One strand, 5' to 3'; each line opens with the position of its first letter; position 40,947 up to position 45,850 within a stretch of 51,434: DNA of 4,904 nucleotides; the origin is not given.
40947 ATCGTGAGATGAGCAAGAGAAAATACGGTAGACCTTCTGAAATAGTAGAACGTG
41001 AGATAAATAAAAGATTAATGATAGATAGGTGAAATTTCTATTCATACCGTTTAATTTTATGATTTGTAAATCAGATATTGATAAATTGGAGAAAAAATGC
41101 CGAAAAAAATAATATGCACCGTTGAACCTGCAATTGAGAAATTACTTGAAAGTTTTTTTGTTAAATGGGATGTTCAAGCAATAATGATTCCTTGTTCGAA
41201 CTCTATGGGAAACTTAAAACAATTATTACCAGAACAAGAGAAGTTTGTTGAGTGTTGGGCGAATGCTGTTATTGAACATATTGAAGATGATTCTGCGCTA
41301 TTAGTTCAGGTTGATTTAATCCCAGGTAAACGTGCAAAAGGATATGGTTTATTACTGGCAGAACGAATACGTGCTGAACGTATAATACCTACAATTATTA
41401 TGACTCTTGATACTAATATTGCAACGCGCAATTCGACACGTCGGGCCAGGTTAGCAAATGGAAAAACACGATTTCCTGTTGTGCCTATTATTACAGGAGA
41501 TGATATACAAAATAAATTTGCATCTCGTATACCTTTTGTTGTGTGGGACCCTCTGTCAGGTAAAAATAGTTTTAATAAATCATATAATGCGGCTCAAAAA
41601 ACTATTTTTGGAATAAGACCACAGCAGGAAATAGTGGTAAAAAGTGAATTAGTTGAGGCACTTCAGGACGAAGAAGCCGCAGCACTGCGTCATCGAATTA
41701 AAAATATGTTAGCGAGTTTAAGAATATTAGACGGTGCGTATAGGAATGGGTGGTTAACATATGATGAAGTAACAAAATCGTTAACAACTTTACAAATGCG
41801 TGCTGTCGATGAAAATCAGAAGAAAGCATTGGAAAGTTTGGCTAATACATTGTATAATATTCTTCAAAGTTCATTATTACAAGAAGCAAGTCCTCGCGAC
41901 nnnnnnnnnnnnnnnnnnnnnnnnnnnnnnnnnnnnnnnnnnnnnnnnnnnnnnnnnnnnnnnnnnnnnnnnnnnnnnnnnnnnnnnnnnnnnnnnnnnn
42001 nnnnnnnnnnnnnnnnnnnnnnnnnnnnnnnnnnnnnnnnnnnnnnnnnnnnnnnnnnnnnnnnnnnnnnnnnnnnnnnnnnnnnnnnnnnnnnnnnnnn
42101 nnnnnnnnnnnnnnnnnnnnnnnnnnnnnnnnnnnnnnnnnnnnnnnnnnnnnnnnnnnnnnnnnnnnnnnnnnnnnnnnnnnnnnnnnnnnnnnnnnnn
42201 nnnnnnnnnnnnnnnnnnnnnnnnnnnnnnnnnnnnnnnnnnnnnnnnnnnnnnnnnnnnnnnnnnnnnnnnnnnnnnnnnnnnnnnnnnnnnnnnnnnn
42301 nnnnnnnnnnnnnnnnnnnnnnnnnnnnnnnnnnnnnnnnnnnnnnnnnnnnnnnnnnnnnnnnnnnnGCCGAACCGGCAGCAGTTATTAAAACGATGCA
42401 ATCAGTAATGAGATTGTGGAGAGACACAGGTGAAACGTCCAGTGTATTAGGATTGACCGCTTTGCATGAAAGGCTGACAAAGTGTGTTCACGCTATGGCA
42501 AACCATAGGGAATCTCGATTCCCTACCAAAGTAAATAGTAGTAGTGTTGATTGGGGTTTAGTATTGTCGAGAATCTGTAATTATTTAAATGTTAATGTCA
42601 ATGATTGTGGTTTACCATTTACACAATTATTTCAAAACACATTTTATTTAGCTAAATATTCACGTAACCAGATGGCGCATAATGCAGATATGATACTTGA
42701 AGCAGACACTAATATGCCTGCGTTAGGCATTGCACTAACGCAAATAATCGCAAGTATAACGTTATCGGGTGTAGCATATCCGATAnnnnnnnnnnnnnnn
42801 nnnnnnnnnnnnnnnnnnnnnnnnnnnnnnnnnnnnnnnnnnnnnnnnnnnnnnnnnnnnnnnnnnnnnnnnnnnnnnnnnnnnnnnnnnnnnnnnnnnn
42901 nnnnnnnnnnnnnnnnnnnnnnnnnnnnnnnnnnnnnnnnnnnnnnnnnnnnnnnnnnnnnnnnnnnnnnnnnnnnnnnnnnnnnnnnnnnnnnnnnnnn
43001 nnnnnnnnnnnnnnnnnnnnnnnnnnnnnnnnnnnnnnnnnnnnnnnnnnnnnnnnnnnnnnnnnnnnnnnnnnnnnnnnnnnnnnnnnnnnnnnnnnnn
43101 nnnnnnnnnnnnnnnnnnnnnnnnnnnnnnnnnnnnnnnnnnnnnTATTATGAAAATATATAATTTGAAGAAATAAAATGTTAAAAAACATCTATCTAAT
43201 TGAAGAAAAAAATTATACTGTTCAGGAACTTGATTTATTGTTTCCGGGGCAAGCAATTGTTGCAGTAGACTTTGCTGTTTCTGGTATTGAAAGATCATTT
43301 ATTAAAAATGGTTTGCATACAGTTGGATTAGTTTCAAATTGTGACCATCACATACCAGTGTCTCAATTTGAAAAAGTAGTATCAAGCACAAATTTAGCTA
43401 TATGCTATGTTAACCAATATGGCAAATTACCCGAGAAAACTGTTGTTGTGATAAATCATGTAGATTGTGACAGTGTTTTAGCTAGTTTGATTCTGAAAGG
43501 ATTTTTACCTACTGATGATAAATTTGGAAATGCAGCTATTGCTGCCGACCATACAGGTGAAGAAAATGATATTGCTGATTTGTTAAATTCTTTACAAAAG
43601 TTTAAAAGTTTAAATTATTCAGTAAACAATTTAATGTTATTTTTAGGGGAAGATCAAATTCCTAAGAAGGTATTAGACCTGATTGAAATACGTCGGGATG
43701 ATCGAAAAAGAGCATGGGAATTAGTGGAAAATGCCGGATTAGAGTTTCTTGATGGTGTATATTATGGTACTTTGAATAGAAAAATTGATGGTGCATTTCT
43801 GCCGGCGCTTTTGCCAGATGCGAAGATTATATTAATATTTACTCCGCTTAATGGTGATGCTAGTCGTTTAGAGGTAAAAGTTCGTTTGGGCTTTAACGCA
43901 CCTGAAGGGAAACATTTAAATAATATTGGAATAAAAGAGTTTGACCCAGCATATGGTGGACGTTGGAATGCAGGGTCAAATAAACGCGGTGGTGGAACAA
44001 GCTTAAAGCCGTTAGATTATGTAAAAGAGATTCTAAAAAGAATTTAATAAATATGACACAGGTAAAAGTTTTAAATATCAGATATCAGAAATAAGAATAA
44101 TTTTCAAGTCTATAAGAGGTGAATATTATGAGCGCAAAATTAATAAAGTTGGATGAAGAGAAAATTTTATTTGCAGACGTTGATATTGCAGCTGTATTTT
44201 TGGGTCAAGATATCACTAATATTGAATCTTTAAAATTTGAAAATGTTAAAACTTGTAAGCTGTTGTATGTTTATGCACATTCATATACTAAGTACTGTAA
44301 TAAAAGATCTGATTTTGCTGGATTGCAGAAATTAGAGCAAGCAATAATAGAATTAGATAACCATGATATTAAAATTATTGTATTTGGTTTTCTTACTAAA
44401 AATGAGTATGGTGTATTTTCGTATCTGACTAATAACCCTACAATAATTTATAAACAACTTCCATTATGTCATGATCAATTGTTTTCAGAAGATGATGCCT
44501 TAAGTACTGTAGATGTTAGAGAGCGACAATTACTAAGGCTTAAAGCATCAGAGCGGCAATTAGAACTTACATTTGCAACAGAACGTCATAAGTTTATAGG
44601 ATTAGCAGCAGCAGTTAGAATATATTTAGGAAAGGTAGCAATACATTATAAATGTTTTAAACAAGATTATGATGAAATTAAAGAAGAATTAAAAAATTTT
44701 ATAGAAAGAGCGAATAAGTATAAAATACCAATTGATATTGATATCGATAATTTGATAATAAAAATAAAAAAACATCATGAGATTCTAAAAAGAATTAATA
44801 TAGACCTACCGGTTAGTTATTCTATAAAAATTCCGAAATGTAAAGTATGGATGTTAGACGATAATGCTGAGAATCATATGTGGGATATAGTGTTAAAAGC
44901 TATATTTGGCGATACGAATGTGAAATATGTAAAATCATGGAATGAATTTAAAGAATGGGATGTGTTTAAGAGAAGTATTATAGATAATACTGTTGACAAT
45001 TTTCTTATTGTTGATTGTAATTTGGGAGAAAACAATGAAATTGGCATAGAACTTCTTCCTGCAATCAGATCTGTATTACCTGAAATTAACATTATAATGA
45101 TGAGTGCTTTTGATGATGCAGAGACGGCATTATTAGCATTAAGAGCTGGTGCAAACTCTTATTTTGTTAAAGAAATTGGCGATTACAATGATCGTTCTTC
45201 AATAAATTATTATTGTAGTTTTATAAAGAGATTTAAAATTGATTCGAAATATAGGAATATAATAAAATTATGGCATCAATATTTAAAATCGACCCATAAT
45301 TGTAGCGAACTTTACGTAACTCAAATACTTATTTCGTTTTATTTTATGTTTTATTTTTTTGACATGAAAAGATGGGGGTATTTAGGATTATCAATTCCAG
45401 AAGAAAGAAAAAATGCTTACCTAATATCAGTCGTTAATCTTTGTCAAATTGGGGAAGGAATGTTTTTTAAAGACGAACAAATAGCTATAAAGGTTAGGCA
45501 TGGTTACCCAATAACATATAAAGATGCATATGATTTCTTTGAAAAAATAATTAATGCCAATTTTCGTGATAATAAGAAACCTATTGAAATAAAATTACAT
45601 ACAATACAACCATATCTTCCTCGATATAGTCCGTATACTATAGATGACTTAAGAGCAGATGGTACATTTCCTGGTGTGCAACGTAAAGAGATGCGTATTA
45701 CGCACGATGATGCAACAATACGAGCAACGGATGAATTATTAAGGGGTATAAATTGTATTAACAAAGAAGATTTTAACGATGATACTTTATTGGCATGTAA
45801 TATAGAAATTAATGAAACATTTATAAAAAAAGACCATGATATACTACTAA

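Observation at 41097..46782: Two paralogous receiver-HEPN proteins flank a small putative phosphoesterase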

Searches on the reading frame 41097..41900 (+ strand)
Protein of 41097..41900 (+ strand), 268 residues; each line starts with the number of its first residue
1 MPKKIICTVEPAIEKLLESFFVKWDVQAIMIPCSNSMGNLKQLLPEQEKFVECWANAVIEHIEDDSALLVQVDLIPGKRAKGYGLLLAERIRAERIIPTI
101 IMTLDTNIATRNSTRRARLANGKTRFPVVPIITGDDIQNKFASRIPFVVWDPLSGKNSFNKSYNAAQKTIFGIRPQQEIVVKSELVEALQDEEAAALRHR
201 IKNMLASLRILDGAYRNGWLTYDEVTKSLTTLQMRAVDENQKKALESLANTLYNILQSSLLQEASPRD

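Call 8: search_protein_families(library=pfam, proteins=[window:41097-41900:+], max_evalue=10)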
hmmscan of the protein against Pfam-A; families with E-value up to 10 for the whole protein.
window:41097-41900:+ (268 aa): 1 family
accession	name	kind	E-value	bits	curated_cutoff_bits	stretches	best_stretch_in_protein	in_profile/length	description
PF08438.16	YGR210-like_G4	-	0.1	13.5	24.7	1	210-262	35-87/108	Obg-like GTPase YGR210-like, G4 motif-containing domain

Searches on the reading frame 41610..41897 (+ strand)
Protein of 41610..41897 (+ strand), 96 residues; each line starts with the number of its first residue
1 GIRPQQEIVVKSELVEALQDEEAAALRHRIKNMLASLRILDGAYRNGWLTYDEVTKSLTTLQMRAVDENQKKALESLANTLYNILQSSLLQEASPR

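Call 60: search_solved_structures(query=A8, max_evalue=10, show_alignments=4)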
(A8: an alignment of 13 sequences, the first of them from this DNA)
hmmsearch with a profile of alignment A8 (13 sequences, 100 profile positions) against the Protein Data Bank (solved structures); distinct sequences matched with E-value up to 10: 5.
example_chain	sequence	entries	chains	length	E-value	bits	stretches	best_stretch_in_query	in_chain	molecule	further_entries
1fio_A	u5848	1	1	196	0.22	15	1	4-35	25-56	SSO1 PROTEIN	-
9cru_K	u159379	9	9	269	0.36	14.3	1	4-35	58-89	Protein SSO1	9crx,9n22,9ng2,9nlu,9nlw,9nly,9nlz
2le0_A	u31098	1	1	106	0.45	14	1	48-97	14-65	Poly [ADP-ribose] polymerase 1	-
2cok_A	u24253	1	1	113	0.77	13.2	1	47-96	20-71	Poly [ADP-ribose] polymerase-1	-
7scy_K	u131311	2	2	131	1.1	12.8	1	47-96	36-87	Poly [ADP-ribose] polymerase 1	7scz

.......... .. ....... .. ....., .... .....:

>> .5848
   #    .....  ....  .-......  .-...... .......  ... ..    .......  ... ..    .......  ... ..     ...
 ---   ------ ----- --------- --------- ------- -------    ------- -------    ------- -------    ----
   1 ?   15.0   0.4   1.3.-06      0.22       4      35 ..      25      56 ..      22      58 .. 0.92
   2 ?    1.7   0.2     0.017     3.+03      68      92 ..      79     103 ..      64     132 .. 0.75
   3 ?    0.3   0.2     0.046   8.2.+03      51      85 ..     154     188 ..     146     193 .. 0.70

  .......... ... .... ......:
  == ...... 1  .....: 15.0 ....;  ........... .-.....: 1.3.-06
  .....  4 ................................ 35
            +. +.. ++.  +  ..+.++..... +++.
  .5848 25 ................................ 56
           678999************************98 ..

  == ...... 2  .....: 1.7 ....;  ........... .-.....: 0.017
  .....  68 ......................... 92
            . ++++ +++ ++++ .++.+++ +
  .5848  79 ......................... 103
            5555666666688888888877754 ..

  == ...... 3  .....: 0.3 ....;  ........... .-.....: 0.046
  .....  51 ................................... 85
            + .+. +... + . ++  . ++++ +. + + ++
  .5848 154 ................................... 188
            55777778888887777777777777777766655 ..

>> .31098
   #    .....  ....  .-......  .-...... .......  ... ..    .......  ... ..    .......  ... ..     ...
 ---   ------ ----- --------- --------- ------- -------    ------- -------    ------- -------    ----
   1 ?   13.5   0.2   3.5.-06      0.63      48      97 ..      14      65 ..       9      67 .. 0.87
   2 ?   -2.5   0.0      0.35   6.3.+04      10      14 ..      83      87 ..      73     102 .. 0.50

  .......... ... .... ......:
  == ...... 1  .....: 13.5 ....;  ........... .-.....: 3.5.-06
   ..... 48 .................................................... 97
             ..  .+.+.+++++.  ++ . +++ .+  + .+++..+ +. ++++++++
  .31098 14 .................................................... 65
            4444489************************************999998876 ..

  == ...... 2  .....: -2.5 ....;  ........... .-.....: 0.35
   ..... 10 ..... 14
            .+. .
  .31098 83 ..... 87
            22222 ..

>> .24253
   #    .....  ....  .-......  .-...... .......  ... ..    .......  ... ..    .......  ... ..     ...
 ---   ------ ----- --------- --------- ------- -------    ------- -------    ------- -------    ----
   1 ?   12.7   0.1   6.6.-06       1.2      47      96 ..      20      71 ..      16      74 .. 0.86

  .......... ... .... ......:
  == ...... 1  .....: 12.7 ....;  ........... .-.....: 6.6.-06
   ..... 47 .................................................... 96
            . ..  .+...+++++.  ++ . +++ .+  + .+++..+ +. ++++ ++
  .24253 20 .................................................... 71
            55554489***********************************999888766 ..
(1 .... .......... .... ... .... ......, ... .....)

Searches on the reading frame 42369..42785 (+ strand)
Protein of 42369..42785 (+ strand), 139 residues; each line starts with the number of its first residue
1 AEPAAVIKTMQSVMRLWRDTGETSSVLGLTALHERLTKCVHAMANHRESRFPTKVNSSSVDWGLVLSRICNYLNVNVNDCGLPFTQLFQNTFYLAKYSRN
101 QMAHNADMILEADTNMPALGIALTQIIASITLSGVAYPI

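Call 86: search_solved_structures(query=A10, max_evalue=10, show_alignments=5)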
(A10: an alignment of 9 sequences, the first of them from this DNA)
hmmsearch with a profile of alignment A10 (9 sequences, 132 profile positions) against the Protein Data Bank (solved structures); distinct sequences matched with E-value up to 10: 0.

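Call 105: search_protein_families(library=ncbifam, alignment_id=A10, max_evalue=10)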
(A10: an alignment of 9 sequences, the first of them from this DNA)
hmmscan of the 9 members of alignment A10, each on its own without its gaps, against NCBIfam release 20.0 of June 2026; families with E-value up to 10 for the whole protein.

A. member 1, seq(139 aa): 0 families

B. families by the number of members that match (of 9 scanned): 0 families

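Call 106: search_protein_families(library=phrogs, alignment_id=A10, max_evalue=10)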
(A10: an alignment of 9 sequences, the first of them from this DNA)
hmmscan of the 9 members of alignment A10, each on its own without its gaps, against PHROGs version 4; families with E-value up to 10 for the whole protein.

A. member 1, seq(139 aa): 1 family
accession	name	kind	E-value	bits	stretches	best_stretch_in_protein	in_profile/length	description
phrog_2158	-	moron, auxiliary metabolic gene and host takeover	0.14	12.4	1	68-111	186-222/315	abortive infection resistance protein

B. families by the number of members that match (of 9 scanned): 3 families
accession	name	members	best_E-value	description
phrog_27465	-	1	0.087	-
phrog_2158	-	1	0.14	abortive infection resistance protein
phrog_21581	-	1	0.21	-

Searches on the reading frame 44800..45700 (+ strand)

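Call 8: search_protein_families(library=pfam, proteins=[window:44800-45700:+], max_evalue=10)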
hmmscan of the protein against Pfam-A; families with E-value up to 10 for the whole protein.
window:44800-45700:+ (300 aa): 1 family
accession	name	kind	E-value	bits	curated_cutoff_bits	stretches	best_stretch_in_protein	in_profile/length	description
PF00072.30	Response_reg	-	4.2e-08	33.8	30.2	1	67-127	44-102/111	Response regulator receiver domain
